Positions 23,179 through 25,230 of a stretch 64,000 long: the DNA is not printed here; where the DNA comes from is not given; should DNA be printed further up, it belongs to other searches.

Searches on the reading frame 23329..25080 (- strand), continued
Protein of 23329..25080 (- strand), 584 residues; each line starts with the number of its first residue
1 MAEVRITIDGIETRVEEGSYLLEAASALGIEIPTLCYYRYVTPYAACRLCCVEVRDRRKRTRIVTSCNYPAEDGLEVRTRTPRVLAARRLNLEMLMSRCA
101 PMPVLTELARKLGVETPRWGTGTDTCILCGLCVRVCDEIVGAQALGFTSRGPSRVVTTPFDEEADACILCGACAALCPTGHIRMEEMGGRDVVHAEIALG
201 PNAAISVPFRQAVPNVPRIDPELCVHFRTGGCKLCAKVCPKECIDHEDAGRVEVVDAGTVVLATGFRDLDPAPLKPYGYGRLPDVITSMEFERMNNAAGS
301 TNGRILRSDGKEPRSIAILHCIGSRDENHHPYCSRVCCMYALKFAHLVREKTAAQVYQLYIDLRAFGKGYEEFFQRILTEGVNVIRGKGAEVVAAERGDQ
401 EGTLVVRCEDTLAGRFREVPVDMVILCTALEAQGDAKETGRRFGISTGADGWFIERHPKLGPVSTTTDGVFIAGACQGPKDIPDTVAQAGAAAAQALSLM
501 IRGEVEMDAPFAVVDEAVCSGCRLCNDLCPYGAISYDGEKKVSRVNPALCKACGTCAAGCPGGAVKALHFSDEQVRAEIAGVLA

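Call 65: list_cluster_members(proteins=[P0004, P0026, P0039, P0047, P0053, P0059, P0060, P0091, P0098, P0064])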
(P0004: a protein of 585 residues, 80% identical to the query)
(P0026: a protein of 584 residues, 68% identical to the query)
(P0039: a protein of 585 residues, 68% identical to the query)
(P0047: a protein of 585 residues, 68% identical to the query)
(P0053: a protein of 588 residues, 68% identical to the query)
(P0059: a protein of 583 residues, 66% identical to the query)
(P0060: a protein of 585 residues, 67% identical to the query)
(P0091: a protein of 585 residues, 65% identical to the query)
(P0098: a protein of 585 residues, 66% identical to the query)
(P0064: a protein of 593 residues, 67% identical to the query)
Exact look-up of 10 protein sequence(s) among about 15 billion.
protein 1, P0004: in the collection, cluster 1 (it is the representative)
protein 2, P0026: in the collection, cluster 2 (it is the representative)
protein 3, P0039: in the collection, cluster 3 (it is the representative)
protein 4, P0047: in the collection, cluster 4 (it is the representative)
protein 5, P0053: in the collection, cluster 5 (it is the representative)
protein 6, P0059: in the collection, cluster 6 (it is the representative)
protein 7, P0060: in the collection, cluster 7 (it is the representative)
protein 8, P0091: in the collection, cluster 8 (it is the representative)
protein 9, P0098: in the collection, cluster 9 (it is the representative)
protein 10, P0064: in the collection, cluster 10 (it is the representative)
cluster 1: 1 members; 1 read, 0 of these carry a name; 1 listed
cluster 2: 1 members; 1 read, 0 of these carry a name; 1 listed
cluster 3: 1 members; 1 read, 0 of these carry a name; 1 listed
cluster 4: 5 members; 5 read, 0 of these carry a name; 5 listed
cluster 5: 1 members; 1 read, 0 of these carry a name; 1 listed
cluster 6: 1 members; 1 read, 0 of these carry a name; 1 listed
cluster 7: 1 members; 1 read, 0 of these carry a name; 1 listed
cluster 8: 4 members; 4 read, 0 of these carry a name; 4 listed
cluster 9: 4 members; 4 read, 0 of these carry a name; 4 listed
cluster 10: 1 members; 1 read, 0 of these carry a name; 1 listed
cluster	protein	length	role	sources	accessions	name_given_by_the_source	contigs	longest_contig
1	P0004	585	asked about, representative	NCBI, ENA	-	-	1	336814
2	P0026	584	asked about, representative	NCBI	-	-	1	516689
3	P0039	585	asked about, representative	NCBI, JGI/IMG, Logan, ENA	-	-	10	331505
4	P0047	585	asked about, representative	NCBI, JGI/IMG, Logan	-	-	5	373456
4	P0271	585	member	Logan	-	-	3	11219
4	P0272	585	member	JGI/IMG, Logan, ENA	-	-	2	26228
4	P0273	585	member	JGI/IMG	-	-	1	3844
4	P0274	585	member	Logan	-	-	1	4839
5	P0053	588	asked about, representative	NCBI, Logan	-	-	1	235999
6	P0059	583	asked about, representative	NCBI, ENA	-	-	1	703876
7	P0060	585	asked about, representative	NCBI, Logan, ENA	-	-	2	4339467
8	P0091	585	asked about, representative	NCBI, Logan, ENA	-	-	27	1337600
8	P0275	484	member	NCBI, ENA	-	-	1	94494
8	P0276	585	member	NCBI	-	-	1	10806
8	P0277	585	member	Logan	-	-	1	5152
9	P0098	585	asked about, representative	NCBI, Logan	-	-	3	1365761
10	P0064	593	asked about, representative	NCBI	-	-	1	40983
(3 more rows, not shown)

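Call 66: find_encoding_contigs(protein=P0091, flank=9000, max_places=3)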
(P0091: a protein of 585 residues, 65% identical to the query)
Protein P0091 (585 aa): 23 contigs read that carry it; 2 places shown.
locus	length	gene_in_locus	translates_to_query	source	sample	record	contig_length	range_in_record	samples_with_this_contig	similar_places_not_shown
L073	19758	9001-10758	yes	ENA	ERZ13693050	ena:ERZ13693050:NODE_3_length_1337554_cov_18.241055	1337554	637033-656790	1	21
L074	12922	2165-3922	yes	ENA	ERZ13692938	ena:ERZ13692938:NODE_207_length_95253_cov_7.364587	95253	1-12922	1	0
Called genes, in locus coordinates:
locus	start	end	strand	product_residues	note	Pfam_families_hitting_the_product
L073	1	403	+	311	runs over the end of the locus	PF00294:PfkB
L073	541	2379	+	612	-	-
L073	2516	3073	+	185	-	-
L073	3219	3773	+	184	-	PF01227:GTP_cyclohydroI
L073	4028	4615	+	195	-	PF13183:Fer4_8, PF12838:Fer4_7 (weak), PF13187:Fer4_9, PF13534:Fer4_17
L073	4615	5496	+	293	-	PF02754:CCG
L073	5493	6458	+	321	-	PF00890:FAD_binding_2, PF01134:GIDA (weak), PF01266:DAO (weak), PF07992:Pyr_redox_2 (weak), PF12831:FAD_oxidored, PF13450:NAD_binding_8, PF00037:Fer4 (weak)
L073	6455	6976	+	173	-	PF01257:2Fe-2S_thioredx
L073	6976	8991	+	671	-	PF01257:2Fe-2S_thioredx (weak), PF01512:Complex1_51K, PF10531:SLBB (weak), PF10589:NADH_4Fe-4S, PF13237:Fer4_10 (weak), PF12838:Fer4_7 (weak), PF13187:Fer4_9, PF00037:Fer4 (weak)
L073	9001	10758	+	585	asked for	PF13510:Fer2_4, PF12838:Fer4_7, PF00037:Fer4 (weak), PF12838:Fer4_7 (weak), PF13484:Fer4_16 (weak), PF12838:Fer4_7, PF13187:Fer4_9, PF13237:Fer4_10, +5 more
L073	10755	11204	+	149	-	PF02662:FlpD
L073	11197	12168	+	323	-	PF01058:Oxidored_q6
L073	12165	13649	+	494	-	PF27537:HoxH, PF00374:NiFeSe_Hases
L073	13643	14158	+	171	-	PF01750:HycI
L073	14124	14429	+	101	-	PF15777:Anti-TRAP (faint), PF00684:DnaJ_CXXCXGXG (faint)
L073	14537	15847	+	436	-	PF00919:UPF0004, PF04055:Radical_SAM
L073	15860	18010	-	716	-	PF11028:TMEM260_N, PF13181:TPR_8 (faint), PF13428:TPR_14 (faint), PF07719:TPR_2 (faint), PF13371:TPR_9 (weak), PF14559:TPR_19 (weak)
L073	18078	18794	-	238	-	PF02732:ERCC4, PF12826:HHH_2, PF14520:HHH_5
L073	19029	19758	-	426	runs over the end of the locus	-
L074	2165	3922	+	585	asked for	PF13510:Fer2_4, PF12838:Fer4_7, PF00037:Fer4 (weak), PF12838:Fer4_7 (weak), PF13484:Fer4_16 (weak), PF12838:Fer4_7, PF13187:Fer4_9, PF13237:Fer4_10, +5 more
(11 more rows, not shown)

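Call 72: predict_structure(alignment_id=A1)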
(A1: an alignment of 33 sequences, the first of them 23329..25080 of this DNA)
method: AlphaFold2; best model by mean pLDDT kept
length: 584 residues; sequences in the alignment: 33
mean_pLDDT: 63.6   pTM: 0.37
mean pLDDT of the five models: 63.6, 63.2, 60.3, 51.7, 50.9
residues with pLDDT >= 90: 90; 70-90: 185; 50-70: 122; < 50: 187
segments of 3 or more residues with pLDDT < 50: 158-169, 184-220, 239-242, 249-268, 325-334, 364-369, 430-433, 436-510, 569-584
pLDDT, mean of each block of 10 residues (from residue 1): 90 91 91 88 83 91 92 93 93 87 89 87 78 70 57 52 41 68 44 29 23 31 53 52 51 28 41 77 84 64 82 89 47 52 80 84 45 70 76 75 84 81 78 47 34 28 25 26 29 39 36 79 77 82 72 62 65 41 33
secondary structure, 60 per line:
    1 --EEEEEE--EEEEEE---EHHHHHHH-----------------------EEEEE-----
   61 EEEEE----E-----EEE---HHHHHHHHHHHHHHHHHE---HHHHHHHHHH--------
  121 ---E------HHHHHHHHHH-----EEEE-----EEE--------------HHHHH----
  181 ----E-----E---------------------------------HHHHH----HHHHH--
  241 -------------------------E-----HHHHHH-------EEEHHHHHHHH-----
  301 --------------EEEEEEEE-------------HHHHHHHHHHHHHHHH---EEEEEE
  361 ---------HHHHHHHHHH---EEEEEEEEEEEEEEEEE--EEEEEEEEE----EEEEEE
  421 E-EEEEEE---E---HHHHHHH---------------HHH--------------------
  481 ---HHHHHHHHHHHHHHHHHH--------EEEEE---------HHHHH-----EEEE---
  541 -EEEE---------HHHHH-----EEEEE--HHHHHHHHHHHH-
elements in order: E3-8 E11-16 H21-27 E51-55 E61-65 E76-78 H82-98 H103-112 H131-140 E146-149 E155-157 H172-176 H225-229 H234-238 H272-277 E285-287 H288-295 E315-322 H336-351 E355-360 H370-379 E383-399 E402-410 E415-421 E423-428 H436-442 H484-501 E510-514 H524-528 E534-537 E542-545 H555-559 E565-569 H572-583

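Call 78: find_encoding_contigs(protein=P0126, flank=9000, max_places=2)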
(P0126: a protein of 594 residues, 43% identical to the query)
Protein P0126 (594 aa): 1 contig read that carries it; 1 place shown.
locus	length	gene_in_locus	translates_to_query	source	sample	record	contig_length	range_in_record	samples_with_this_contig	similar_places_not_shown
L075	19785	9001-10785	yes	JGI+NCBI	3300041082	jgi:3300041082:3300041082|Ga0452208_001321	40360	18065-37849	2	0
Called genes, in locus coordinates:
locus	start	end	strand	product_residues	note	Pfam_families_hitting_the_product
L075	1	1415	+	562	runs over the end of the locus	PF02985:HEAT (faint), PF13646:HEAT_2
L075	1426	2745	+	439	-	PF13487:HD_5, PF01966:HD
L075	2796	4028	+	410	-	PF02771:Acyl-CoA_dh_N, PF22924:ACOX_C_alpha1 (faint), PF02770:Acyl-CoA_dh_M, PF00441:Acyl-CoA_dh_1, PF08028:Acyl-CoA_dh_2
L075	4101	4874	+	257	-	PF01012:ETF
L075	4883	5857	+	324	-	PF01012:ETF, PF00766:ETF_alpha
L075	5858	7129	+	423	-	PF07992:Pyr_redox_2 (weak), PF00890:FAD_binding_2 (weak), PF01266:DAO (faint), PF12831:FAD_oxidored (weak), PF13450:NAD_binding_8 (weak), PF00037:Fer4 (faint), PF01257:2Fe-2S_thioredx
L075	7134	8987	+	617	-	PF01257:2Fe-2S_thioredx, PF01512:Complex1_51K, PF10531:SLBB, PF22461:SLBB_2 (weak), PF10589:NADH_4Fe-4S, PF12838:Fer4_7 (weak), PF13187:Fer4_9, PF13237:Fer4_10, +4 more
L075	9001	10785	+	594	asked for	PF13510:Fer2_4, PF12838:Fer4_7, PF13183:Fer4_8 (weak), PF14697:Fer4_21 (weak), PF12838:Fer4_7, PF13187:Fer4_9 (weak), PF13237:Fer4_10, PF14697:Fer4_21 (weak), +6 more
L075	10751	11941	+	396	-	PF13187:Fer4_9 (faint), PF13534:Fer4_17 (faint), PF13237:Fer4_10, PF12838:Fer4_7 (weak), PF13183:Fer4_8, PF02754:CCG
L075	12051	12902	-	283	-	PF02737:3HCDH_N, PF00725:3HCDH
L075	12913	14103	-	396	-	PF00108:Thiolase_N, PF00109:ketoacyl-synt (faint), PF02803:Thiolase_C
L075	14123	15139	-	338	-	PF01208:URO-D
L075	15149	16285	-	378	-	PF02771:Acyl-CoA_dh_N, PF02770:Acyl-CoA_dh_M, PF00441:Acyl-CoA_dh_1, PF08028:Acyl-CoA_dh_2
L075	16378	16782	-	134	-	PF02310:B12-binding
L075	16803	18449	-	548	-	PF01642:MM_CoA_mutase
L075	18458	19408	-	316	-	PF03308:MeaB, PF00009:GTP_EFTU (faint)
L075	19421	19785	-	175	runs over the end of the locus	PF02572:CobA_CobO_BtuR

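Call 79: find_encoding_contigs(protein=P0135, flank=9000, max_places=2)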
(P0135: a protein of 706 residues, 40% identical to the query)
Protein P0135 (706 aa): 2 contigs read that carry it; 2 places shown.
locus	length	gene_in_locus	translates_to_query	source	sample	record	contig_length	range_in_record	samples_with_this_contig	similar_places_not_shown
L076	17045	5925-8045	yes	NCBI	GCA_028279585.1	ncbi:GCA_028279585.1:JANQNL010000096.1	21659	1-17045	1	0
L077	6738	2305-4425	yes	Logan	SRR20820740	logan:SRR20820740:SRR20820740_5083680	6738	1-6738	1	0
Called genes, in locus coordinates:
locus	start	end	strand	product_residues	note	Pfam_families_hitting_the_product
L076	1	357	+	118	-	?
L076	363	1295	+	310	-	PF01012:ETF, PF00766:ETF_alpha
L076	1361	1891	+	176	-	PF13187:Fer4_9 (weak), PF13183:Fer4_8, PF13534:Fer4_17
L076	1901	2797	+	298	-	PF02754:CCG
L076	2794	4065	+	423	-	PF00890:FAD_binding_2 (weak), PF01266:DAO (weak), PF03486:HI0933_like (faint), PF07992:Pyr_redox_2 (faint), PF12831:FAD_oxidored (weak), PF13450:NAD_binding_8, PF01257:2Fe-2S_thioredx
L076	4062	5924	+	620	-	PF01257:2Fe-2S_thioredx, PF01512:Complex1_51K, PF10531:SLBB (weak), PF10589:NADH_4Fe-4S, PF00037:Fer4 (weak), PF13237:Fer4_10, PF14697:Fer4_21 (weak), PF12838:Fer4_7, +5 more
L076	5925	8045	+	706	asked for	PF13510:Fer2_4, PF12837:Fer4_6 (faint), PF13187:Fer4_9 (faint), PF12838:Fer4_7, PF14697:Fer4_21, PF12838:Fer4_7 (weak), PF14697:Fer4_21, PF02662:FlpD, +5 more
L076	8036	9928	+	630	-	PF02754:CCG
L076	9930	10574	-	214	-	-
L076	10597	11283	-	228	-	PF13828:DUF4190 (weak)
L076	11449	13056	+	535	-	PF00999:Na_H_Exchanger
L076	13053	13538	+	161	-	PF00583:Acetyltransf_1, PF13673:Acetyltransf_10, PF13508:Acetyltransf_7, PF14542:Acetyltransf_CG (weak), PF13527:Acetyltransf_9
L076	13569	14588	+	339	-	-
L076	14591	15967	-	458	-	-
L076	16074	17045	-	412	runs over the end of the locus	PF16450:Prot_ATP_ID_OB_C, PF17758:Prot_ATP_ID_OB_N, PF13191:AAA_16 (faint), PF00004:AAA, PF07724:AAA_2 (weak), PF07728:AAA_5, PF17862:AAA_lid_3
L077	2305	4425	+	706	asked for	PF13510:Fer2_4, PF12837:Fer4_6 (faint), PF13187:Fer4_9 (faint), PF12838:Fer4_7, PF14697:Fer4_21, PF12838:Fer4_7 (weak), PF14697:Fer4_21, PF02662:FlpD, +5 more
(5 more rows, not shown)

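Call 83: find_encoding_contigs(protein=P0123, flank=9000, max_places=1)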
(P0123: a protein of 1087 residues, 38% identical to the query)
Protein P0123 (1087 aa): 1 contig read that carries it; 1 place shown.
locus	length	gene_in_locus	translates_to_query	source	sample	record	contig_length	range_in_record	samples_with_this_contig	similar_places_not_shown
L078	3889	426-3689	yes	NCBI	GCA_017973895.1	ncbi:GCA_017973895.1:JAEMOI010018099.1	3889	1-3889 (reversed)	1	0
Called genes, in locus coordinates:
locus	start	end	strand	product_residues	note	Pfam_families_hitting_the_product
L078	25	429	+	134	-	PF02518:HATPase_c, PF13589:HATPase_c_3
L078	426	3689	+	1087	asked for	PF00111:Fer2, PF13510:Fer2_4, PF12838:Fer4_7 (weak), PF14697:Fer4_21 (weak), PF00890:FAD_binding_2, PF07992:Pyr_redox_2, PF12831:FAD_oxidored, PF12838:Fer4_7, +5 more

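Call 84: find_encoding_contigs(protein=P0130, flank=9000, max_places=1)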
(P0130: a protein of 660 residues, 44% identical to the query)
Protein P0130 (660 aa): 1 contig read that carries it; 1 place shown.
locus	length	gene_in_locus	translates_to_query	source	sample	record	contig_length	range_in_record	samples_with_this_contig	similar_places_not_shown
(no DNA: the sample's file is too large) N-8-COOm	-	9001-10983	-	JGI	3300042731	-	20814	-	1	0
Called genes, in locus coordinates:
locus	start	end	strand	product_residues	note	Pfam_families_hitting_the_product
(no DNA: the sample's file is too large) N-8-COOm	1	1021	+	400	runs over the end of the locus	PF13433:Peripla_BP_5, PF13458:Peripla_BP_6, PF01094:ANF_receptor (faint)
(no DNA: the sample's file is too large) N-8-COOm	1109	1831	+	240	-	PF00005:ABC_tran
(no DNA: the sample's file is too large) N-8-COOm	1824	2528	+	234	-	PF13476:AAA_23 (faint), PF13514:AAA_27 (faint), PF00005:ABC_tran, PF13304:AAA_21 (faint)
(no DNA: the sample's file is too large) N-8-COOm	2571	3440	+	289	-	PF02653:BPD_transp_2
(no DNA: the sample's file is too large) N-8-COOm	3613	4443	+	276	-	PF02653:BPD_transp_2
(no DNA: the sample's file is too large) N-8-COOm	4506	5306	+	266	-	PF00106:adh_short, PF08659:KR, PF13561:adh_short_C2, PF23441:SDR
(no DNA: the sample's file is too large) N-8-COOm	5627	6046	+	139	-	PF12838:Fer4_7 (faint), PF12837:Fer4_6 (faint), PF13247:Fer4_11, PF00037:Fer4 (faint), PF25160:LdpA_Fe-S-bd (weak), PF13187:Fer4_9 (faint)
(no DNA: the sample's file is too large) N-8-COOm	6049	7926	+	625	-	PF02730:AFOR_N, PF01314:AFOR_C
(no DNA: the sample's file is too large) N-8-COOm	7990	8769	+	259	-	PF00106:adh_short, PF08659:KR, PF13561:adh_short_C2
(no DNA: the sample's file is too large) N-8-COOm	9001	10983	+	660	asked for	PF07992:Pyr_redox_2 (faint), PF12831:FAD_oxidored, PF13510:Fer2_4, PF14697:Fer4_21 (weak), PF12838:Fer4_7 (weak), PF13183:Fer4_8 (weak), PF00037:Fer4 (weak), PF12838:Fer4_7 (weak), +5 more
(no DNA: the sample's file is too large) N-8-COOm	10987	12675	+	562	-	PF00890:FAD_binding_2 (weak), PF01266:DAO (weak), PF07992:Pyr_redox_2, PF13450:NAD_binding_8, PF12838:Fer4_7, PF13187:Fer4_9, PF13237:Fer4_10, PF14697:Fer4_21, +8 more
